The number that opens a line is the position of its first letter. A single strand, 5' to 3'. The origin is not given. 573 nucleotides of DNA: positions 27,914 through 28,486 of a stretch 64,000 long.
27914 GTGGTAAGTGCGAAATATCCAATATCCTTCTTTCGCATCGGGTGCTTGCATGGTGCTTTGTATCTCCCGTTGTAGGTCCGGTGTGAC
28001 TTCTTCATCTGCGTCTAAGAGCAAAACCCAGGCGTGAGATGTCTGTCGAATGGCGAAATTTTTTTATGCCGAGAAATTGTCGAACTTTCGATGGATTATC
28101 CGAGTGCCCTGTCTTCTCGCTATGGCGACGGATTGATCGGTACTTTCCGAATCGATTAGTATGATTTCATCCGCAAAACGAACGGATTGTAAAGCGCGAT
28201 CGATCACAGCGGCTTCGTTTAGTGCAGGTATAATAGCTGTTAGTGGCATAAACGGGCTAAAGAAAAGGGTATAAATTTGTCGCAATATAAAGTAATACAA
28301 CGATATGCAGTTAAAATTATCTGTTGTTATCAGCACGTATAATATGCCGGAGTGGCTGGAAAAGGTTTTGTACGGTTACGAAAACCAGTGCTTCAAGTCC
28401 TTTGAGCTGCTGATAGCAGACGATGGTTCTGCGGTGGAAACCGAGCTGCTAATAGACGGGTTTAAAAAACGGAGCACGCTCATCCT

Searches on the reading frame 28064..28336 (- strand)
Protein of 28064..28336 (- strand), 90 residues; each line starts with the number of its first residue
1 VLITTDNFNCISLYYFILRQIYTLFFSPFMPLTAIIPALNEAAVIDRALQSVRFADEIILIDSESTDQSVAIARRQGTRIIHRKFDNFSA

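Call 3: search_protein_families(library=pfam, proteins=[window:28064-28336:-], max_evalue=0.01)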
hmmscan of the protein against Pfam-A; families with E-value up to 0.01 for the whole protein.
window:28064-28336:- (90 aa): 1 family
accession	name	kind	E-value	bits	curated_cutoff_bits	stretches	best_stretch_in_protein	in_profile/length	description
PF00535.33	Glycos_transf_2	-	5.3e-09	36.7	23.3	1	34-84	2-61/168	Glycosyl transferase family 2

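Call 4: search_protein_families(library=ncbifam, proteins=[window:28064-28336:-], max_evalue=0.01)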
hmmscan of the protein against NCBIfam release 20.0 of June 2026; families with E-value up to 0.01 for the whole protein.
window:28064-28336:- (90 aa): 7 families
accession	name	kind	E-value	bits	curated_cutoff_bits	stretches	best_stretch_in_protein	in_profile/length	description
NF010496.0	PRK13915.1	equivalog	1e-07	31.4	262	1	33-84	34-92/307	glucosyl-3-phosphoglycerate synthase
TIGR04283.1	glyco_like_mftF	equivalog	2.5e-07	30.5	182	1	33-83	2-56/221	TIGR04283 family arsenosugar biosynthesis glycosyltransferase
TIGR04182.1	glyco_TIGR04182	equivalog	5.1e-06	26.1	325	1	33-83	3-55/293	S-layer glycoprotein N-glycosyltransferase AglJ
NF058614.1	PPMAGASynPpgS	equivalog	1.8e-05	24.3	370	1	35-82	5-53/226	polyprenyl-phospho-N-acetylgalactosaminyl synthase PpgS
TIGR03469.1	HpnB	hypoth_equivalog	5.1e-05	22.5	379.25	1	31-78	45-97/386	hopene-associated glycosyltransferase HpnB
TIGR04195.1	S_glycosyl_SunS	equivalog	0.00019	20.4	350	1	28-76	55-104/421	SunS family peptide S-glycosyltransferase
NF045692.1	OglycostaseCruG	equivalog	0.0097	14.9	600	1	32-75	43-90/386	2'-O-glycosyltransferase CruG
